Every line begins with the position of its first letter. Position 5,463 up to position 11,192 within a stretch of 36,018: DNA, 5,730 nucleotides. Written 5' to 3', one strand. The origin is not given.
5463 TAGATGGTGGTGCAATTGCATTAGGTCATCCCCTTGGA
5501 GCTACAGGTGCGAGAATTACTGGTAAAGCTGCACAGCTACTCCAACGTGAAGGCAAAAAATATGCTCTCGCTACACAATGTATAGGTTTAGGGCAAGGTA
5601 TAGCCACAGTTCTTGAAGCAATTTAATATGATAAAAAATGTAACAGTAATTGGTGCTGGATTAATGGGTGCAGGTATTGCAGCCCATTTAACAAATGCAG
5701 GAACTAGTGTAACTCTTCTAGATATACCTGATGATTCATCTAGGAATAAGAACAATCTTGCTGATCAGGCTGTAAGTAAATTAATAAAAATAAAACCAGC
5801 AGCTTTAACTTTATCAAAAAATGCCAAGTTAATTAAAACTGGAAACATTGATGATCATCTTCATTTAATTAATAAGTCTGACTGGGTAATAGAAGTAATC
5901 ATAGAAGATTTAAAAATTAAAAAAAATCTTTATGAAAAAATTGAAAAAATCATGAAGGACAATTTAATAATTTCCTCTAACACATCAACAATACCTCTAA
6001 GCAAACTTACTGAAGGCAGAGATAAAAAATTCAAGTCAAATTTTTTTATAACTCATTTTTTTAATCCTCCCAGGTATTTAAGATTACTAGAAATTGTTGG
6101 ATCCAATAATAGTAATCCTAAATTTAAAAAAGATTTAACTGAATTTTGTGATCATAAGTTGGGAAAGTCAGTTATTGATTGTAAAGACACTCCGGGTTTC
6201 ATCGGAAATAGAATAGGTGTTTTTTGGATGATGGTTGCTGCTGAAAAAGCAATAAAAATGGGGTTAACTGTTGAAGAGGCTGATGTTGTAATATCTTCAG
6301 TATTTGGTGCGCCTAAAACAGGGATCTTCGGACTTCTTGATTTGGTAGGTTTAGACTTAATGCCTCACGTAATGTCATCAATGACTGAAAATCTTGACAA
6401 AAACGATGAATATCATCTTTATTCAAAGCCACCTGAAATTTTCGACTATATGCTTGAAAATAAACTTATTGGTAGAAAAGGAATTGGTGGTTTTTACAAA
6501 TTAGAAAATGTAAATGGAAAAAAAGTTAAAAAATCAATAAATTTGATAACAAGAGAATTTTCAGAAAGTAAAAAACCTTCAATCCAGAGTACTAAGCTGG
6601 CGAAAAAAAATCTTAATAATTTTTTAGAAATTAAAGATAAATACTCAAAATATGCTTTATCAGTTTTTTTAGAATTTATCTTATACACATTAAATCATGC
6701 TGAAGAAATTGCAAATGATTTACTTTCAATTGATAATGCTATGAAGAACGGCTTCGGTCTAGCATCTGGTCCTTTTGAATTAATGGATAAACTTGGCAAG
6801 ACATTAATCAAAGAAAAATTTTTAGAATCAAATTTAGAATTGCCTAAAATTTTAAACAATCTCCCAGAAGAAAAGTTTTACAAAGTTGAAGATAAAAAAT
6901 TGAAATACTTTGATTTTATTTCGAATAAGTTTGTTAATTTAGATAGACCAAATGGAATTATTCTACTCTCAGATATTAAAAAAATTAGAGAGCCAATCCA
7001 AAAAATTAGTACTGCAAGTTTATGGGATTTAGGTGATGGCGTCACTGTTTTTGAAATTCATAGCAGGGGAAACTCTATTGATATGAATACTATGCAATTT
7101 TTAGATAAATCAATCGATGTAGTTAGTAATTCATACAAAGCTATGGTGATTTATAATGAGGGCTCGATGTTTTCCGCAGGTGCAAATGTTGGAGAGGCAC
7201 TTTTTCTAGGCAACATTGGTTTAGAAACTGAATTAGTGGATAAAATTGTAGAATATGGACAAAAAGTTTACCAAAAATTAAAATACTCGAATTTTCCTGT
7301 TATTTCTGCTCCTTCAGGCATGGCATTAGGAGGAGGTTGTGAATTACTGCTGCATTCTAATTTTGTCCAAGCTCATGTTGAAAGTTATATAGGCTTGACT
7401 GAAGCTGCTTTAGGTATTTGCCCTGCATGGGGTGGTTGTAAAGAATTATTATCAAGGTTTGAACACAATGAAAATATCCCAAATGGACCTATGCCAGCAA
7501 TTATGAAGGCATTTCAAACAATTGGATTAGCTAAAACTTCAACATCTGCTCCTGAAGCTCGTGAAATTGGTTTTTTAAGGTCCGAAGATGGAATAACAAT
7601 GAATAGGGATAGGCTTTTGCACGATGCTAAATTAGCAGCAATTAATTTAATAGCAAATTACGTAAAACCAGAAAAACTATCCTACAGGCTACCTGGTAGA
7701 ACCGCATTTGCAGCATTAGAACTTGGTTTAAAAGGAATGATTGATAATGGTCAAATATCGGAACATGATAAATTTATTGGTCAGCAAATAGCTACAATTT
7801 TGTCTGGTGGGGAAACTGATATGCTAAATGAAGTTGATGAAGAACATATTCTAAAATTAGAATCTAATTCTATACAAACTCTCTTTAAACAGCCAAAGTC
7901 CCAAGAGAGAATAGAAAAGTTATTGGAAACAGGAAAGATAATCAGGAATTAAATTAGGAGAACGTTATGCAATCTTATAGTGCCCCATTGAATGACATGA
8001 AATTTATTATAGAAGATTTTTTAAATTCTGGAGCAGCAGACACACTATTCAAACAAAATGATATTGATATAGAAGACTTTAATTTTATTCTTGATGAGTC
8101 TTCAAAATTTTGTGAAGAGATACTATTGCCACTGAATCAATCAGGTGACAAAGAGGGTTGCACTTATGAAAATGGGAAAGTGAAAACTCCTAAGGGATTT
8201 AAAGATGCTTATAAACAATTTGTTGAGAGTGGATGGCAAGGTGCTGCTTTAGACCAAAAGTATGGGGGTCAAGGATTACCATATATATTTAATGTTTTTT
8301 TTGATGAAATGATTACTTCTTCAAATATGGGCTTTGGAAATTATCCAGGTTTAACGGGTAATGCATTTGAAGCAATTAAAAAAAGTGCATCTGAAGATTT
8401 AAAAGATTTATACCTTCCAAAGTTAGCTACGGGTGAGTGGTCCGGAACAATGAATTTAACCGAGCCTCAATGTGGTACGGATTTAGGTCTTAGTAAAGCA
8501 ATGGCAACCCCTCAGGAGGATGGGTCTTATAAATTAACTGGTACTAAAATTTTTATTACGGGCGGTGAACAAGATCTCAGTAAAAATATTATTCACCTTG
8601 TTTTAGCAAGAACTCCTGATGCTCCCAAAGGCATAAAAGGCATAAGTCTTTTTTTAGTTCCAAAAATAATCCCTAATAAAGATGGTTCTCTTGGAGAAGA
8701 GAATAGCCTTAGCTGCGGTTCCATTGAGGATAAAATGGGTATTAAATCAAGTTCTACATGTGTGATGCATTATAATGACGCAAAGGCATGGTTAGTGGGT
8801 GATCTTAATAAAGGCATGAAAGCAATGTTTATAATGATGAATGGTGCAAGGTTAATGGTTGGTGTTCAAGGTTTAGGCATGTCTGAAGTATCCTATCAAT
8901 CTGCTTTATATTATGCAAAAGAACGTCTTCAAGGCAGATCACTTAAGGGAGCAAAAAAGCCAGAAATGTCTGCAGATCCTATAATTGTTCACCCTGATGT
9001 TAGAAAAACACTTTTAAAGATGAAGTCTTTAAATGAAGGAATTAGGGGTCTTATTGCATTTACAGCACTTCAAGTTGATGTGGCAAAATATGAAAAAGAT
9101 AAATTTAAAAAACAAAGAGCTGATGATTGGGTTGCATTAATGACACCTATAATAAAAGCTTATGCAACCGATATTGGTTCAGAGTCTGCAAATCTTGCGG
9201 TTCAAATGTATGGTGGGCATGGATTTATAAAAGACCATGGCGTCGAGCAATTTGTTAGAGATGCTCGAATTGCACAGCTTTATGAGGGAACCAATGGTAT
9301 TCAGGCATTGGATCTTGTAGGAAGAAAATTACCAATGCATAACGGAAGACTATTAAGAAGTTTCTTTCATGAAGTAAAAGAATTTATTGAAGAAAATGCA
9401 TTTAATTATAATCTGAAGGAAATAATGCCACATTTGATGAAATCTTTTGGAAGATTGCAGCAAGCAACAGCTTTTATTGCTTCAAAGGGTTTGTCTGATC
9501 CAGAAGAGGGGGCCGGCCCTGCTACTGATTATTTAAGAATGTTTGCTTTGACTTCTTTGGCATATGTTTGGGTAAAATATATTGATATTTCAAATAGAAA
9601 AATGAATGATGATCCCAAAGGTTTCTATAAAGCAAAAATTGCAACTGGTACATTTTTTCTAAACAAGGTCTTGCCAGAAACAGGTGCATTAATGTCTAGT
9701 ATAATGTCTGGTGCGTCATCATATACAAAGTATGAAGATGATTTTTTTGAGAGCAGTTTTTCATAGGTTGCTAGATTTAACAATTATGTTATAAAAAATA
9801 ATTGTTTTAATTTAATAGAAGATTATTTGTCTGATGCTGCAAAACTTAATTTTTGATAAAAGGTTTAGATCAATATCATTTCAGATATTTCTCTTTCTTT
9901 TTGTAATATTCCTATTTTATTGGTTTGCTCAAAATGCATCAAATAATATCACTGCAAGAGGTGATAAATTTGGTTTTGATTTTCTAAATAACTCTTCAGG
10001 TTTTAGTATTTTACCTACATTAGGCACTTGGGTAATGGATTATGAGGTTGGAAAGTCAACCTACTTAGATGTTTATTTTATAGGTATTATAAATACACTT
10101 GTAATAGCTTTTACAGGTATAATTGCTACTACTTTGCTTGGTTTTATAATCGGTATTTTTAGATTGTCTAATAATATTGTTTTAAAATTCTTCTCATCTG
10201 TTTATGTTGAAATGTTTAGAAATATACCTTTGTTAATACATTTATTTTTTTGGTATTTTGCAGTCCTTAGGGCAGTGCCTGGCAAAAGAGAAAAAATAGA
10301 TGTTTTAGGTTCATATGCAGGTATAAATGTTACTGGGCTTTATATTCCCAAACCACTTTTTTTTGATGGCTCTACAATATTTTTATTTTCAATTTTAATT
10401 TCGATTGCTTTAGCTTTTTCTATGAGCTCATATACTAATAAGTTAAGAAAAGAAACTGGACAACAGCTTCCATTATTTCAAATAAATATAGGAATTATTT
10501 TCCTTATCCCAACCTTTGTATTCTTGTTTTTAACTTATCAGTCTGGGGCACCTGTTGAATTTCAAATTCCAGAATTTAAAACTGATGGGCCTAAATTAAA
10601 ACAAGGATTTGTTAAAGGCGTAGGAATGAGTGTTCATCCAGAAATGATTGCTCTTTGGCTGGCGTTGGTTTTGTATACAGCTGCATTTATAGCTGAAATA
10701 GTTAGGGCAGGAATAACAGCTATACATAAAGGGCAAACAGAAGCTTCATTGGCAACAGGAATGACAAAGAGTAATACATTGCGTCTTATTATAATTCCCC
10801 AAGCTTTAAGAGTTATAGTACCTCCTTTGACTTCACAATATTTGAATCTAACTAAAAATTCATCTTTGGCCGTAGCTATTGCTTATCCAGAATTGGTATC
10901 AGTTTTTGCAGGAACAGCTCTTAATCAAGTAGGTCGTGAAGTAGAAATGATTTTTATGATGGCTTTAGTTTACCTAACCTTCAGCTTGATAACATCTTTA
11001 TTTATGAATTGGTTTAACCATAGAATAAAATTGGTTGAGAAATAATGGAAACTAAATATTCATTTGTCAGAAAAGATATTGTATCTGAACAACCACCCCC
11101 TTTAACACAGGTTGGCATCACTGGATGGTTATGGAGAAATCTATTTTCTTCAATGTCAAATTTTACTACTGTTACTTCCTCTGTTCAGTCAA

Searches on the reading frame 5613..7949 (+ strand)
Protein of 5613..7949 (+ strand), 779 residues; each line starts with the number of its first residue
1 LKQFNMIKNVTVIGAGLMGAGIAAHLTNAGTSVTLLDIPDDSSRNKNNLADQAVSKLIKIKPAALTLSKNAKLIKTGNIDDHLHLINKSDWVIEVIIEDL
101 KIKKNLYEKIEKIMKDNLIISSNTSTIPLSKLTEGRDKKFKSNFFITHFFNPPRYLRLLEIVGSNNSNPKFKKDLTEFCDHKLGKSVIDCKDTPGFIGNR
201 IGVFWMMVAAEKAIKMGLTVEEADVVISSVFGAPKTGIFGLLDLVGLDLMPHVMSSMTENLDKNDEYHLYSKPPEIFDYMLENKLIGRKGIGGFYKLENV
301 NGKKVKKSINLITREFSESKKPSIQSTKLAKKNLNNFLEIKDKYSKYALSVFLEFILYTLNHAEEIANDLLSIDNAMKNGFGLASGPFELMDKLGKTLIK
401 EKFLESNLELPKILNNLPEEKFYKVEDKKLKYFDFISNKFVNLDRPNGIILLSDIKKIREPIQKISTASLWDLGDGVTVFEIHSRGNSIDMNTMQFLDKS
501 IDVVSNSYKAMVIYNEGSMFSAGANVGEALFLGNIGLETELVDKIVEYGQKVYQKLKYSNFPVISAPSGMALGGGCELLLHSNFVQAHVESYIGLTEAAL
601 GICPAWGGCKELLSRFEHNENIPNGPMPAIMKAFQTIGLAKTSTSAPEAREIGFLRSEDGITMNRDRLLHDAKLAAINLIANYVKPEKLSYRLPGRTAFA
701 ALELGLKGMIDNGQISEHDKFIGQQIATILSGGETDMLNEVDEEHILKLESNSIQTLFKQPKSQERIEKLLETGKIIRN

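Call 23: search_protein_families(library=ncbifam, proteins=[window:5613-7949:+], max_evalue=1e-25)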
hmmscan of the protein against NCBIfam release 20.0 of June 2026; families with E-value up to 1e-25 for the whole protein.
window:5613-7949:+ (779 aa): 16 families
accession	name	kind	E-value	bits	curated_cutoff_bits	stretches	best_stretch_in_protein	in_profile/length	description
NF052272.1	Staph_FadB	exception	4.8e-146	488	999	1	7-779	3-752/752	3-hydroxyacyl-CoA dehydrogenase/crotonase FadB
NF008727.0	PRK11730.1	equivalog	3.2e-65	220.8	870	1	2-310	308-605/717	fatty acid oxidation complex subunit alpha FadB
TIGR02437.1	FadB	equivalog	2.2e-57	194.9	933.55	1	2-310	308-605/714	fatty acid oxidation complex subunit alpha FadB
NF006124.0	PRK08268.1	subfamily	1.2e-48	166.3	508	1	4-308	4-298/507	3-hydroxyacyl-CoA dehydrogenase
NF008363.0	PRK11154.1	equivalog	2.2e-48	164.9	869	1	5-338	307-605/708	fatty acid oxidation complex subunit alpha FadJ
NF005875.0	PRK07819.1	subfamily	1.7e-42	145.8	319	1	5-296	3-285/287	3-hydroxybutyryl-CoA dehydrogenase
TIGR02441.1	fa_ox_alpha_mit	equivalog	4.9e-41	140.6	964.65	1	6-326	334-640/737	fatty acid oxidation complex subunit alpha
NF004474.0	PRK05808.1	subfamily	1.6e-40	139.2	408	1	6-296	2-281/283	3-hydroxybutyryl-CoA dehydrogenase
NF004699.0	PRK06035.1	equivalog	1.8e-39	135.6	500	1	7-290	3-278/294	3-hydroxyacyl-CoA dehydrogenase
TIGR02440.1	FadJ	equivalog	4.8e-39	134.2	968.45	1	6-310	303-595/699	fatty acid oxidation complex subunit alpha FadJ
NF005715.0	PRK07530.1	equivalog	2.6e-35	122.2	420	1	6-297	3-283/292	3-hydroxybutyryl-CoA dehydrogenase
TIGR02279.1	PaaC-3OHAcCoADH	equivalog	7.5e-32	110.8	669.4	1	8-306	6-294/503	3-hydroxyacyl-CoA dehydrogenase PaaH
NF006143.0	PRK08293.1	equivalog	3.2e-31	108.7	312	1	6-299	3-289/291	3-hydroxyacyl-CoA dehydrogenase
NF006722.0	PRK09260.1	equivalog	3.6e-31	108.5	429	1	6-301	1-285/289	3-hydroxyacyl-CoA dehydrogenase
NF042925.1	FHMPC_DH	equivalog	2.9e-29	102.3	500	1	9-266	2-255/304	5-formyl-3-hydroxy-2-methylpyridine 4-carboxylate 5-dehydrogenase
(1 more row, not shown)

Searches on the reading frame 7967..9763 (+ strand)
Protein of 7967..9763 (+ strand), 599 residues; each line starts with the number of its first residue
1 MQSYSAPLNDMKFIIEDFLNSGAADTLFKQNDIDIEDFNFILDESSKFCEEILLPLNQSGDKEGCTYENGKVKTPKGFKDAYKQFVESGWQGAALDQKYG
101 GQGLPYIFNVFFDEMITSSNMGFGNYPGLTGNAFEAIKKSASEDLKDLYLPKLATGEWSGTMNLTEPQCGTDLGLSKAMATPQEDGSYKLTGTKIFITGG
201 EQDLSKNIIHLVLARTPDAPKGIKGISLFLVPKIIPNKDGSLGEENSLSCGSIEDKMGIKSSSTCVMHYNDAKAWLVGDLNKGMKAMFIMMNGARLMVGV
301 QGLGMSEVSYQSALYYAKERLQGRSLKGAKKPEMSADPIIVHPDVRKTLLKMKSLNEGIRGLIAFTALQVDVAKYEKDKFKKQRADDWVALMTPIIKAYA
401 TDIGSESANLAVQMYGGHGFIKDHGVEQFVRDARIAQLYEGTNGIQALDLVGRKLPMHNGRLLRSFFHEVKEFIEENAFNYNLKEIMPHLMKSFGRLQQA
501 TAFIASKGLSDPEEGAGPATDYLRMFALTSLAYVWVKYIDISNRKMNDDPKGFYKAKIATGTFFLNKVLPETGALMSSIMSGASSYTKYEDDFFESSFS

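Call 23: search_protein_families(library=ncbifam, proteins=[window:7967-9763:+], max_evalue=1e-25)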
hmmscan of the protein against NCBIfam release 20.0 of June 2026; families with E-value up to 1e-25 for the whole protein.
window:7967-9763:+ (599 aa): 3 families
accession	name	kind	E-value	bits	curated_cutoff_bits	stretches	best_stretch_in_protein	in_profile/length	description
NF042972.1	AcrlCoAredClosAcrC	equivalog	1.3e-49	168.8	640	1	79-448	39-370/378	acryloyl-CoA reductase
NF058590.1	AcCoDHFadEBacil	equivalog_domain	9.7e-35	120.1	600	1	81-448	58-404/586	acyl-CoA dehydrogenase FadE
NF043006.1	CyhCrbnylCoADH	equivalog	8.1e-29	100.8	650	1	137-454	97-374/380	cyclohexane-1-carbonyl-CoA dehydrogenase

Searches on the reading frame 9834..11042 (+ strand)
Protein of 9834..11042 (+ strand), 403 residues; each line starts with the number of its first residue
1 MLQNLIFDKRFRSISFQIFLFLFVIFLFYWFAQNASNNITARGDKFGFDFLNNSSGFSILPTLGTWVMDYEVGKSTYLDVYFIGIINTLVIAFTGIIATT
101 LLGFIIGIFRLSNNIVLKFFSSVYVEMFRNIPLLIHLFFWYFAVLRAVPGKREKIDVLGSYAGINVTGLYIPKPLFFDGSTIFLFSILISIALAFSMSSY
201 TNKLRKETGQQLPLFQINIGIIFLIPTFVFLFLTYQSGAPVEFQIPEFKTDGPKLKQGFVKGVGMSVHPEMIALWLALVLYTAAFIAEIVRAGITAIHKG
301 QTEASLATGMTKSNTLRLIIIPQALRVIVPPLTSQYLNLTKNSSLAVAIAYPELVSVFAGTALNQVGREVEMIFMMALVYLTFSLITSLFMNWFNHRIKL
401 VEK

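Call 23: search_protein_families(library=ncbifam, proteins=[window:9834-11042:+], max_evalue=1e-25)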
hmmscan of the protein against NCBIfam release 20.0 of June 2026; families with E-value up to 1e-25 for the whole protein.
window:9834-11042:+ (403 aa): 4 families
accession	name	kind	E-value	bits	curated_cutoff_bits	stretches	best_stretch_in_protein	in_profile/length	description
NF011687.0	PRK15107.1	equivalog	9.1e-34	117.3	318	0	269-397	95-222/224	glutamate/aspartate ABC transporter permease GltK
NF011680.0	PRK15100.1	equivalog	1.5e-31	110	300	0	263-399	81-215/222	cystine ABC transporter permease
NF007028.0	PRK09494.1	equivalog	8.2e-28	97.7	303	0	272-400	91-218/219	glutamine ABC transporter permease GlnP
TIGR03003.1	ectoine_ehuD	equivalog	6.8e-26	91.5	205.2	0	269-397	84-211/212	ectoine/hydroxyectoine ABC transporter permease subunit EhuD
